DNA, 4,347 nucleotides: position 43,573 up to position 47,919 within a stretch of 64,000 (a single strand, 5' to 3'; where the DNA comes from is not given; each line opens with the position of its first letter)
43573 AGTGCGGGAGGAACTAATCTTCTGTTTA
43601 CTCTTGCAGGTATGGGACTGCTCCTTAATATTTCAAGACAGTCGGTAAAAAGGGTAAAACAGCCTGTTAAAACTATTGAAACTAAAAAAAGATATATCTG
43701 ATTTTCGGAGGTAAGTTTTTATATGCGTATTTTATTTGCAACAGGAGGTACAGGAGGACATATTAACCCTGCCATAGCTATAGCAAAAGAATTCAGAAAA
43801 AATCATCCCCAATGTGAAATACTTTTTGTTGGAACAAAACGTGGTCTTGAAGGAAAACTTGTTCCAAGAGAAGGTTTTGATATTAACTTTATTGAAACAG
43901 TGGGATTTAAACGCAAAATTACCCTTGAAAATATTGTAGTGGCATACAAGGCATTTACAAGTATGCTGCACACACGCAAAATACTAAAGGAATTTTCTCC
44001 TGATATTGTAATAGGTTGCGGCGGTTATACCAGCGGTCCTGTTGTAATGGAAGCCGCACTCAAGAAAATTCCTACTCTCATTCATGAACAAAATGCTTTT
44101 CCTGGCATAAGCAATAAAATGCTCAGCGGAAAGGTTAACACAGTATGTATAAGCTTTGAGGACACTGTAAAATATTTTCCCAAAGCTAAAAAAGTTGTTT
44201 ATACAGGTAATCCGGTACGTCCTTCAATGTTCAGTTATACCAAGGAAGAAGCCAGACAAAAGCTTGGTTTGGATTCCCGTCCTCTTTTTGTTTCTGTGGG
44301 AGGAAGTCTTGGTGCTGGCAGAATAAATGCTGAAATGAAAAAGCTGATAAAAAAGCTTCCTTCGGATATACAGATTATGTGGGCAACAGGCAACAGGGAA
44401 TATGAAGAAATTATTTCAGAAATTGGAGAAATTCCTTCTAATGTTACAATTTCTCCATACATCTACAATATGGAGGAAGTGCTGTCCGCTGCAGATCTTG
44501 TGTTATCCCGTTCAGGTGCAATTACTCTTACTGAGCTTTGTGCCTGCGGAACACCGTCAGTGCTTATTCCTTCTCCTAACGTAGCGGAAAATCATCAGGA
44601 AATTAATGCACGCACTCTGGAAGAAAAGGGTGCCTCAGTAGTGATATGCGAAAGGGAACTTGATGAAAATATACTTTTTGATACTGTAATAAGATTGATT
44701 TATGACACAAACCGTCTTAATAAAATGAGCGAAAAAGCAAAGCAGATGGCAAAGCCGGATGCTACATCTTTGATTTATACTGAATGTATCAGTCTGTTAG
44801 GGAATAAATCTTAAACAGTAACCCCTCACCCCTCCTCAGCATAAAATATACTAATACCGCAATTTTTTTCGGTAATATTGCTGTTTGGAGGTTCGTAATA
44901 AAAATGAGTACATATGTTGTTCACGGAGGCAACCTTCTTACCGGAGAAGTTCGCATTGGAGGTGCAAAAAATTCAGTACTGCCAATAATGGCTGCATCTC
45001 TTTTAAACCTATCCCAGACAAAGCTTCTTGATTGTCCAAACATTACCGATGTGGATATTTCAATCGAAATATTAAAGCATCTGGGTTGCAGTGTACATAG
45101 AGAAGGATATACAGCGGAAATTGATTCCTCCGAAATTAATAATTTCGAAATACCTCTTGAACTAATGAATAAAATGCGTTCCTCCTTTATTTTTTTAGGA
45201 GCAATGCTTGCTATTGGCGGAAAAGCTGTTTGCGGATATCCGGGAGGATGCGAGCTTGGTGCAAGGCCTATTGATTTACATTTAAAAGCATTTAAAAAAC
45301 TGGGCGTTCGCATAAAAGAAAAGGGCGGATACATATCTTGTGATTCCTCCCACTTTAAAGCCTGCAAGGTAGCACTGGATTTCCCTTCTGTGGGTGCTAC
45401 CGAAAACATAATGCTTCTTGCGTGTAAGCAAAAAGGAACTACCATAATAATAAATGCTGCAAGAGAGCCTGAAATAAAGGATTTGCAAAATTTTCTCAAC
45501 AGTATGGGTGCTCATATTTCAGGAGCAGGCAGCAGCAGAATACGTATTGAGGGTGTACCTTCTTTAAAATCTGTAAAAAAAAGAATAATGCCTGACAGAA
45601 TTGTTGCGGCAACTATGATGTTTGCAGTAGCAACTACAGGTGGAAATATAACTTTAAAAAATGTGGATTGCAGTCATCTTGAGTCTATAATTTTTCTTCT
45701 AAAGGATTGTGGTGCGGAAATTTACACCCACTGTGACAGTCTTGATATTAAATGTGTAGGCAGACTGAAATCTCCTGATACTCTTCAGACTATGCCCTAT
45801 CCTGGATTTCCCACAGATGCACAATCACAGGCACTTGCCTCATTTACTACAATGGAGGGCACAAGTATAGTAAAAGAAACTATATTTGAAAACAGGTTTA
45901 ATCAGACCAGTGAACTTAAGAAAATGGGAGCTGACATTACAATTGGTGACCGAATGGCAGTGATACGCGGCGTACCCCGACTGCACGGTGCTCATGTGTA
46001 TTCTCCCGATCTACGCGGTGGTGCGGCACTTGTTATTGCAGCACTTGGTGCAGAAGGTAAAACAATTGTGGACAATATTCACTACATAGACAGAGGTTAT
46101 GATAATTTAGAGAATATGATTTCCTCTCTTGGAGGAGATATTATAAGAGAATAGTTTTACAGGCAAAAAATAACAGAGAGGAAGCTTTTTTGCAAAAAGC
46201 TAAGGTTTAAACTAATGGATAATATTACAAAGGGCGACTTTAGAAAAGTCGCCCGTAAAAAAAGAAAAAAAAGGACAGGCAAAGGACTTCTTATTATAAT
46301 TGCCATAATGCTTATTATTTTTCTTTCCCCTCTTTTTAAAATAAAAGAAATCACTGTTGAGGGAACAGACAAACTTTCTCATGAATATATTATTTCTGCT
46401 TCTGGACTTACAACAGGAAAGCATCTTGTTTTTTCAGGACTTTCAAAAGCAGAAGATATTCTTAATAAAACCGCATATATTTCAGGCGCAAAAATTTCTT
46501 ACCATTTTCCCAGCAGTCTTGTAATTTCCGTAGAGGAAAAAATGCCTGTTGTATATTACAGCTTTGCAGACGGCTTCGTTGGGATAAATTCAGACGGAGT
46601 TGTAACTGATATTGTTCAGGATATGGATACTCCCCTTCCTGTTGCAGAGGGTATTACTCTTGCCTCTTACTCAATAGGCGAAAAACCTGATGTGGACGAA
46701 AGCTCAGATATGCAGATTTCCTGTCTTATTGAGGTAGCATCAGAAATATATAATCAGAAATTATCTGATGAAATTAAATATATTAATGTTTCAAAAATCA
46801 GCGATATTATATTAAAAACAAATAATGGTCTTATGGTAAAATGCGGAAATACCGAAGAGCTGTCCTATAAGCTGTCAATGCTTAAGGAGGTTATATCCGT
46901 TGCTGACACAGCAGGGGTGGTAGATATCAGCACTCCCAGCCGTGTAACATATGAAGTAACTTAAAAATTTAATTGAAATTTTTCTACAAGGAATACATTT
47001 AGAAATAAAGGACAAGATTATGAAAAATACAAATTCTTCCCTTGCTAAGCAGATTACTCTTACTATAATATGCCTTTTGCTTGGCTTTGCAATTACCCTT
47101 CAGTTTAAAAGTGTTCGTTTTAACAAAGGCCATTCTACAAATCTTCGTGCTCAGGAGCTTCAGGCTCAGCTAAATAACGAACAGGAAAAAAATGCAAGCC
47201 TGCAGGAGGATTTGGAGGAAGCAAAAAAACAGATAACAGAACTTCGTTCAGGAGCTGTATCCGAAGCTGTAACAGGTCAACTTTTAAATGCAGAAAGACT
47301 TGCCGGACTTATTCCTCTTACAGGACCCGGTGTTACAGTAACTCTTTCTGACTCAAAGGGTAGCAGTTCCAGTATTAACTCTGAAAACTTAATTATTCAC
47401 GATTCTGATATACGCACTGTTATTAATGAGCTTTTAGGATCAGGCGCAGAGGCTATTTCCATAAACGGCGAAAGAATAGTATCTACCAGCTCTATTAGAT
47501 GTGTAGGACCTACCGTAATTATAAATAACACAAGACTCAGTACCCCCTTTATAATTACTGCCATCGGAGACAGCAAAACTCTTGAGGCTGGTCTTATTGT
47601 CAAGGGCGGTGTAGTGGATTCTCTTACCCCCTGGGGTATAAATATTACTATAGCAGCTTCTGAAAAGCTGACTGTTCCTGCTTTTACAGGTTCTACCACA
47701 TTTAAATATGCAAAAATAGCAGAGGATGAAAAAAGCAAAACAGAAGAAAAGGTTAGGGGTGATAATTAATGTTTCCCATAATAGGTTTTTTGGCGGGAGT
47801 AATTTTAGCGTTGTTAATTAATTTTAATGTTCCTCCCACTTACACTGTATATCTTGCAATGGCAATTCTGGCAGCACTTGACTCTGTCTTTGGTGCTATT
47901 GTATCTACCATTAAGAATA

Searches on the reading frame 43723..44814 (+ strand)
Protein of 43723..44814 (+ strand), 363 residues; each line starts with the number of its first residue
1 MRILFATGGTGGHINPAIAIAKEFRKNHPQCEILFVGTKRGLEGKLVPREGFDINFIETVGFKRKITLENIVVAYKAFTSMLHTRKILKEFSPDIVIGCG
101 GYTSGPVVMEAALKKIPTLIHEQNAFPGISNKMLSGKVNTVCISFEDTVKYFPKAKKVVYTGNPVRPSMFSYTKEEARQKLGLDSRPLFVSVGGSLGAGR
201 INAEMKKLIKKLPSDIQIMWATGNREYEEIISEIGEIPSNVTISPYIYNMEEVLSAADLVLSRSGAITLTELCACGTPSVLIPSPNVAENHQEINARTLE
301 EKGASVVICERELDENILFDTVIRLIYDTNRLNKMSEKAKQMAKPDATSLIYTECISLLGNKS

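Call 52: search_protein_families(library=ncbifam, proteins=[window:43723-44814:+], max_evalue=0.00001)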
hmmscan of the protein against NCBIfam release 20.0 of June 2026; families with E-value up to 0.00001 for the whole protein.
window:43723-44814:+ (363 aa): 10 families
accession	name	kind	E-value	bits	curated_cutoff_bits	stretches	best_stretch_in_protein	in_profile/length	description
TIGR01133.1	murG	equivalog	1.8e-87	293.6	250.25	1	1-353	6-351/353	undecaprenyldiphospho-muramoylpentapeptide beta-N-acetylglucosaminyltransferase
NF009102.0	PRK12446.1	equivalog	1.3e-47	162.4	339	1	2-334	3-331/352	undecaprenyldiphospho-muramoylpentapeptide beta-N-acetylglucosaminyltransferase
NF010135.0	PRK13609.1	equivalog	1.2e-17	64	500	1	151-356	165-366/388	diglucosyl diacylglycerol synthase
TIGR01426.2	MGT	subfamily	6.1e-11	42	260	1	232-339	269-371/393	macrolide family glycosyltransferase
NF010134.0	PRK13608.1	equivalog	2.4e-10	40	557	1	180-362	197-372/391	diglucosyl diacylglycerol synthase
TIGR03590.1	PseG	equivalog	1.3e-08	34.8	153.55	1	169-294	157-276/280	UDP-2,4-diacetamido-2,4,6-trideoxy-beta-L-altropyranose hydrolase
TIGR00661.1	MJ1255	subfamily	2.1e-08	33.8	195.9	0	222-317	217-308/321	MJ1255/VC2487 family glycosyltransferase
NF033129.1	macro_glyco_Mgt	subfamily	2.7e-07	29.9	700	1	232-348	270-381/393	macrolide-inactivating glycosyltransferase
TIGR04516.1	glycosyl_450act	subfamily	5.3e-07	29.1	440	1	231-338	291-393/418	activator-dependent family glycosyltransferase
NF041548.1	PssE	equivalog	3.4e-06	27.1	120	1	226-315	25-118/146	PssE/Cps14G family polysaccharide biosynthesis glycosyltransferase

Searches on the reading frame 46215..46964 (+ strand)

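Call 59: search_protein_families(library=pfam, proteins=[window:46215-46964:+], max_evalue=0.00001)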
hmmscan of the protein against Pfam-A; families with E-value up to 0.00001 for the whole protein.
window:46215-46964:+ (249 aa): 1 family
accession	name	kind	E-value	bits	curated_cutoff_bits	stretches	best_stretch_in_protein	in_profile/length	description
PF08478.15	POTRA_1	-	2.1e-11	44.4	23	1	41-108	1-68/69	POTRA domain, FtsQ-type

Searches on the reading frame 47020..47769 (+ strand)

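Call 59: search_protein_families(library=pfam, proteins=[window:47020-47769:+], max_evalue=0.00001)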
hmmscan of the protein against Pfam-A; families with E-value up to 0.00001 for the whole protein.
window:47020-47769:+ (249 aa): 1 family
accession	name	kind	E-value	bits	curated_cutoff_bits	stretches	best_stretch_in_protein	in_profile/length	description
PF05949.17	DUF881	-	6.1e-45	153.1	25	1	89-232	3-146/146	Bacterial protein of unknown function (DUF881)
